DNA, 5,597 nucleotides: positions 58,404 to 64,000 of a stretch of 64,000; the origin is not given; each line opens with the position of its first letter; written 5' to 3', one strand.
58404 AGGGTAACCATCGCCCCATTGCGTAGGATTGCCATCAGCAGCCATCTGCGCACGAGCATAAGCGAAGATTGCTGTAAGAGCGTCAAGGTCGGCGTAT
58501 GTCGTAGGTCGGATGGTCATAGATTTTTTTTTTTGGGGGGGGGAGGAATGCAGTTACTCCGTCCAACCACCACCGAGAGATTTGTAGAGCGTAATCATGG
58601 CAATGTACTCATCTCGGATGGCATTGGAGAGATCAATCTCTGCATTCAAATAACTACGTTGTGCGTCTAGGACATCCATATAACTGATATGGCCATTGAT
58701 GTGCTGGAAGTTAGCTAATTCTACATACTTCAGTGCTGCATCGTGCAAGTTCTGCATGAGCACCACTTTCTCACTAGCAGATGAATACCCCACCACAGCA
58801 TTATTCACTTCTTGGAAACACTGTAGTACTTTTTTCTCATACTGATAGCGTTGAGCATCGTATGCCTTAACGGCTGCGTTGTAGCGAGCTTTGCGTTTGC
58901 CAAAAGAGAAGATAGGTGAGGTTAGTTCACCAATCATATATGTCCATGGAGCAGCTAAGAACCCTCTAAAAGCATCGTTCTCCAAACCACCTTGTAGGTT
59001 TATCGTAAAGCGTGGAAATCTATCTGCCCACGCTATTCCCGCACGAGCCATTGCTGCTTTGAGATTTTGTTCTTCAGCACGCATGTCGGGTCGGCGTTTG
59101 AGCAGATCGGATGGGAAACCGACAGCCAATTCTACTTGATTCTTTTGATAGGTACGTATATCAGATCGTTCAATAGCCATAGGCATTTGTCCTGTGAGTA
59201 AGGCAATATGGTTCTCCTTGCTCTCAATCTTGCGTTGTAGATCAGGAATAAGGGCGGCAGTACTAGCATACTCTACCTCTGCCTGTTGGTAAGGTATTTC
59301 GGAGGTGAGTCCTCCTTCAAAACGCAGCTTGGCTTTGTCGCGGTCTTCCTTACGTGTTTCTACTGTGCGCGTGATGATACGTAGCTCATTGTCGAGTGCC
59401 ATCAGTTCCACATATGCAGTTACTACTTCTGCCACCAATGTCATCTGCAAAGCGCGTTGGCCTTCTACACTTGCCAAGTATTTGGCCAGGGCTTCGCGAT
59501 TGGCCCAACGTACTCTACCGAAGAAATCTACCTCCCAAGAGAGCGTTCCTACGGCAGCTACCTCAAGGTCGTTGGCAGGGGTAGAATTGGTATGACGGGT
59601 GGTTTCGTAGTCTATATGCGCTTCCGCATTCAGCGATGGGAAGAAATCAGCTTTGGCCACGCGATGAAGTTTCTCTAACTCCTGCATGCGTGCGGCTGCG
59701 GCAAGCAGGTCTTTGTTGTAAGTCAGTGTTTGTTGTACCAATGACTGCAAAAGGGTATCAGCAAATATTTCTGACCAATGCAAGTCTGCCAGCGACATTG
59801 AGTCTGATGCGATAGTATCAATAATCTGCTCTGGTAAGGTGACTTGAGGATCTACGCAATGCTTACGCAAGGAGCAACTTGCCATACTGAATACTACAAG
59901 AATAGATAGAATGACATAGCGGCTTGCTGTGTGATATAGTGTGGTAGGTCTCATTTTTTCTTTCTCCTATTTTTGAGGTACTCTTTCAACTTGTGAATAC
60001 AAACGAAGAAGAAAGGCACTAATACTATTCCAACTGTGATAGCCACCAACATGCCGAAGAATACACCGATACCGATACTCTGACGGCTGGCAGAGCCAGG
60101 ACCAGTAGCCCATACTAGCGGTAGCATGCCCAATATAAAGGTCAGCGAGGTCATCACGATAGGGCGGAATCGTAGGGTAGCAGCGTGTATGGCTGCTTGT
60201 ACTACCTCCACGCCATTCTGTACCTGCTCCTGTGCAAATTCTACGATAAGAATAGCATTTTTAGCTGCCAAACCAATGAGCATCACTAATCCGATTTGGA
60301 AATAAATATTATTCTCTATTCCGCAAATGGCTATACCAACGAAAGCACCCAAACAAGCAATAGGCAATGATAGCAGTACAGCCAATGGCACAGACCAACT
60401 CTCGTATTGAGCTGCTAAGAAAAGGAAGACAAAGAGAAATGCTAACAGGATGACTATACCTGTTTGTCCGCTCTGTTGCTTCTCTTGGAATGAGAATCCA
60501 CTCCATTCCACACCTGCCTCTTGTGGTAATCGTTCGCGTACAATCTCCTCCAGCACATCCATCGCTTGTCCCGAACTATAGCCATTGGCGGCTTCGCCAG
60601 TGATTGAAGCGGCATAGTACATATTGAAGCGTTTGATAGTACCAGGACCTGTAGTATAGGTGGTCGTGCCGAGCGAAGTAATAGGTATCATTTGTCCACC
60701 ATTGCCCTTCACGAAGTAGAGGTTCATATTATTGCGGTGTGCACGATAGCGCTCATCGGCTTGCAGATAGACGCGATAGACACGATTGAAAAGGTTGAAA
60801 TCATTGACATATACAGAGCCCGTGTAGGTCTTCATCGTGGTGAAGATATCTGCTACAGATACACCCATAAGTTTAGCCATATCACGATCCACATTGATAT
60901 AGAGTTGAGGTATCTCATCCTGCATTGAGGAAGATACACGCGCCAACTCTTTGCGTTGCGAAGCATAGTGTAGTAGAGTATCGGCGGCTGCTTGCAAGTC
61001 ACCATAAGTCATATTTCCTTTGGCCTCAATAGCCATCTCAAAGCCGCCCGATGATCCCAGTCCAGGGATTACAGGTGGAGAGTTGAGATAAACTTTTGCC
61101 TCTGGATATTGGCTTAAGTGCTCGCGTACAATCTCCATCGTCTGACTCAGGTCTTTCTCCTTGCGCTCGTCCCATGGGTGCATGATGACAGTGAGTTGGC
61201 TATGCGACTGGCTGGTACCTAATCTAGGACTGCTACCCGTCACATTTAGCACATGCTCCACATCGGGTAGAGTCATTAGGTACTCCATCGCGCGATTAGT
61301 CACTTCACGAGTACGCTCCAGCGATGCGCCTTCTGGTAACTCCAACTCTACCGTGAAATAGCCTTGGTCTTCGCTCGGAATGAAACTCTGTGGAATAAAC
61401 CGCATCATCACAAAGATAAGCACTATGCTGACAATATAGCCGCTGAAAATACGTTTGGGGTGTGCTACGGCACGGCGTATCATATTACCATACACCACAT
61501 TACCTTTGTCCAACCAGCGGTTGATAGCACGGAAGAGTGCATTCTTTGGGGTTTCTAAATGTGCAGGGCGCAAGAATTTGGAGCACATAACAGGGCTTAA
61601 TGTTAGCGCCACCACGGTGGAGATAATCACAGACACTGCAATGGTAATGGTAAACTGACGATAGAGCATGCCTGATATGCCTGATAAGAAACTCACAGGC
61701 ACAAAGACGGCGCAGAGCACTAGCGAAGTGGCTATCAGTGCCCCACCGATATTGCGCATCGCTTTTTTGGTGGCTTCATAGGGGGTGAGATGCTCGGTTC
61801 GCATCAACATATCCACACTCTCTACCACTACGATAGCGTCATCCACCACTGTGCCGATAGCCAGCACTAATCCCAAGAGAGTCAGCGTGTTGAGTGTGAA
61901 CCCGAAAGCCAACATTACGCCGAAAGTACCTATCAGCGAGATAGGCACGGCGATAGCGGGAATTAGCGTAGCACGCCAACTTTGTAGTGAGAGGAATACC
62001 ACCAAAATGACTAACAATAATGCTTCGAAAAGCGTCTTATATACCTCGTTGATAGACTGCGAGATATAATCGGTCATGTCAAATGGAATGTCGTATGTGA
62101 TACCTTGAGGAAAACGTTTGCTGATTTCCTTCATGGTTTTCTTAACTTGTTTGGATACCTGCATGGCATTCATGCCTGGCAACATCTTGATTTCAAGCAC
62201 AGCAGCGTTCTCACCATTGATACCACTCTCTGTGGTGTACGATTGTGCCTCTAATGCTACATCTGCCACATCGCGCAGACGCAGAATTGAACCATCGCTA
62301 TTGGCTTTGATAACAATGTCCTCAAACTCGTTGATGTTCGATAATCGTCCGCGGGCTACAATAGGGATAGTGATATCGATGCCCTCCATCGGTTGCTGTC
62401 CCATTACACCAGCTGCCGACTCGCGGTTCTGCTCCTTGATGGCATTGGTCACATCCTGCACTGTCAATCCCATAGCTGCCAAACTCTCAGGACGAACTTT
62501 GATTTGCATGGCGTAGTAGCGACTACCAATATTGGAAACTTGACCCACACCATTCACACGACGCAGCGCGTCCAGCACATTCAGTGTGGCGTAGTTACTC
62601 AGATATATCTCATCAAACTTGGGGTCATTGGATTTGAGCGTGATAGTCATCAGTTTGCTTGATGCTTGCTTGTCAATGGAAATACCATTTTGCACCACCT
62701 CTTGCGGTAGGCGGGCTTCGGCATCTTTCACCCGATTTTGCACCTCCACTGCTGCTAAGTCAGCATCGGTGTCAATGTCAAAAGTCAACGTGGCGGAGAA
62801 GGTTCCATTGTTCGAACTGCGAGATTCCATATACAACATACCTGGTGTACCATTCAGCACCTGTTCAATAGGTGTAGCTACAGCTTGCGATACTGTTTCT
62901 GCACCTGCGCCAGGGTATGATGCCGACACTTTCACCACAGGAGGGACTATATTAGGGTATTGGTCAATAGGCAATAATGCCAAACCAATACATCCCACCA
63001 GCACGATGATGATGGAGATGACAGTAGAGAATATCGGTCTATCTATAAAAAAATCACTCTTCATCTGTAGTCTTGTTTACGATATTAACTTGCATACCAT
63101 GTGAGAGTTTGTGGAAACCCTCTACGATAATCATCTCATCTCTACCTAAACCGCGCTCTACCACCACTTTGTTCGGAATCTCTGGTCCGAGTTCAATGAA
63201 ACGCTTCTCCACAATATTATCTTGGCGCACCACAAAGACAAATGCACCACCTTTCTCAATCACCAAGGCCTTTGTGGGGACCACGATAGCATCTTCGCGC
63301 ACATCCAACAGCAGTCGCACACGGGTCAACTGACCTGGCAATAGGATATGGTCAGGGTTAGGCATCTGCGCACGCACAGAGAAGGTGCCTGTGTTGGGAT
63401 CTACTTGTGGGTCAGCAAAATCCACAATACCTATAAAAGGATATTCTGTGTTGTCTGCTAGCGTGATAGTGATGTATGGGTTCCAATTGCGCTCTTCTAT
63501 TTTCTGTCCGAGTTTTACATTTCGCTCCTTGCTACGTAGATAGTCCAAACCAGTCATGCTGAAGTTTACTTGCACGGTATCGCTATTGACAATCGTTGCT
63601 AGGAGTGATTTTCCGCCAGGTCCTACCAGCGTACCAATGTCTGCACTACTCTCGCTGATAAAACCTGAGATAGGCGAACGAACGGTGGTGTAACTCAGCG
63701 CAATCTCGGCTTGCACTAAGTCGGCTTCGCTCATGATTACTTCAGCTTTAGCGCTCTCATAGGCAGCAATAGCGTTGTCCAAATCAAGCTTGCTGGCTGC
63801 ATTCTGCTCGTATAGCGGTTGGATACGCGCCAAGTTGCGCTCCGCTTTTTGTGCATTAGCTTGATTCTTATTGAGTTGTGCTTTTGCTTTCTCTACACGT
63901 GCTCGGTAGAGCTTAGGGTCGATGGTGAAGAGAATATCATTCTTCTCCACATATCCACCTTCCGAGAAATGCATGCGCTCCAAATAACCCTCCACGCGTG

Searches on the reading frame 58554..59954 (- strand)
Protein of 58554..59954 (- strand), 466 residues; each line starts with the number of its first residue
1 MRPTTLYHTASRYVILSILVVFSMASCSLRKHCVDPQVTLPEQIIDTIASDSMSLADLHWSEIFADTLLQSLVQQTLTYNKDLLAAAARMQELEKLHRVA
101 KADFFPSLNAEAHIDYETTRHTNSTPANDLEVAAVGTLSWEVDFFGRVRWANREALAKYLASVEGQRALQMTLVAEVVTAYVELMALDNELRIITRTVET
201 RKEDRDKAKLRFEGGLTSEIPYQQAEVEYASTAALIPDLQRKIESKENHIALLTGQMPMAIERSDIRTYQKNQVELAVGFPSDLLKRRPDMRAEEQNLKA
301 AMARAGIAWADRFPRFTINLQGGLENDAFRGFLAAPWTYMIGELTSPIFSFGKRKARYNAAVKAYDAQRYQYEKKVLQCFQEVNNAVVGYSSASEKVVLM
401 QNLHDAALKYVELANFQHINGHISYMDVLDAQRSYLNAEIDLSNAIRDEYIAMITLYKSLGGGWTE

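Call 84: search_protein_families(library=pfam, proteins=[window:58554-59954:-], max_evalue=0.00001)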
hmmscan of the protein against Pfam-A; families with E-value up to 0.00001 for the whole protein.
window:58554-59954:- (466 aa): 1 family
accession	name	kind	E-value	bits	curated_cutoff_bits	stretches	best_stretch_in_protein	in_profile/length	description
PF02321.23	OEP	-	1.5e-51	175.3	22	2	284-461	8-187/187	Outer membrane efflux protein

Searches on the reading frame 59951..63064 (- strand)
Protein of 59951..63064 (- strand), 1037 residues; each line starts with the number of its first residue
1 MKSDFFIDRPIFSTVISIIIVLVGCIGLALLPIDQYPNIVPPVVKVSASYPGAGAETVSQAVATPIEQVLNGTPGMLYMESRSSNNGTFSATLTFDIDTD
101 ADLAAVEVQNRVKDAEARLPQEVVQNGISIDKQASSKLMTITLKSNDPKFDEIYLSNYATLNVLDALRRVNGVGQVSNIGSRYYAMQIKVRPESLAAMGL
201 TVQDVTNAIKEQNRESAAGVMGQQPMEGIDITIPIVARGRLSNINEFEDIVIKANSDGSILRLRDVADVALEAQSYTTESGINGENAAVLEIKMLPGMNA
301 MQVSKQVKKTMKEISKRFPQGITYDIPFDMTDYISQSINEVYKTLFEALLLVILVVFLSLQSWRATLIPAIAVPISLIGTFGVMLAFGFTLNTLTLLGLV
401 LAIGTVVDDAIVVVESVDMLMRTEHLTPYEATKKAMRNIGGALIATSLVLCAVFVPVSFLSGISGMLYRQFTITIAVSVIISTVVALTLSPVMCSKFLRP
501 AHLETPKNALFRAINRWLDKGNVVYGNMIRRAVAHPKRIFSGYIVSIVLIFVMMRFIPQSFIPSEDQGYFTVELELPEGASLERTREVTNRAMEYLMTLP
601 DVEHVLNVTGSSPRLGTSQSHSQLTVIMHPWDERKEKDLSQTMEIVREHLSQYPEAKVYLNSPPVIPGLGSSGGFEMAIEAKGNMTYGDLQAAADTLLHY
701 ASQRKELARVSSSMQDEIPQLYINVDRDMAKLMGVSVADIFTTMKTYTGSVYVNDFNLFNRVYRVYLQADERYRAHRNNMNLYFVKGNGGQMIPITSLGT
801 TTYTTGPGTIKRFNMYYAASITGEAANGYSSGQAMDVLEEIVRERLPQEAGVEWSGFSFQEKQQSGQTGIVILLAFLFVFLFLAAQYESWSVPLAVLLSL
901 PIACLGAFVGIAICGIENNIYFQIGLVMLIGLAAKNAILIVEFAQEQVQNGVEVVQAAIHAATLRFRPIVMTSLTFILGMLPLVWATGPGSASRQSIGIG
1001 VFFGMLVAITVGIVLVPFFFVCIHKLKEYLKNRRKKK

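Call 84: search_protein_families(library=pfam, proteins=[window:59951-63064:-], max_evalue=0.00001)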
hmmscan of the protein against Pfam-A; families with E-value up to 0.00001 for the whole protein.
window:59951-63064:- (1037 aa): 3 families
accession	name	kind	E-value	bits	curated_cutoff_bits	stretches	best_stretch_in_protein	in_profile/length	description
PF00873.25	ACR_tran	-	0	1091.7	28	1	3-1024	2-1021/1021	AcrB/AcrD/AcrF family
PF03176.21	MMPL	-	5.3e-14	52.4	20.5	1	819-1012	92-295/333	MMPL family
PF02355.23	SecD_SecF_C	-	5.4e-07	29.6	20.5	0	337-486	29-175/189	Protein export membrane protein SecD/SecF, C-terminal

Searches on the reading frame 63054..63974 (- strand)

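Call 84: search_protein_families(library=pfam, proteins=[window:63054-63974:-], max_evalue=0.00001)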
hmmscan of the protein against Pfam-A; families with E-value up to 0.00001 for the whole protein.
window:63054-63974:- (306 aa): 3 families
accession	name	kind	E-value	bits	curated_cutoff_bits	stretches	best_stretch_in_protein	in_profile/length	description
PF16576.10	HlyD_D23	-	2.4e-12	47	30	1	5-215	38-212/214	Barrel-sandwich domain of CusB or HlyD membrane-fusion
PF13437.12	HlyD_3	-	1.2e-09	39.3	22.2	0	97-214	1-106/106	HlyD family secretion protein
PF02321.23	OEP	-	6.5e-06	26.5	22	0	25-97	114-186/187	Outer membrane efflux protein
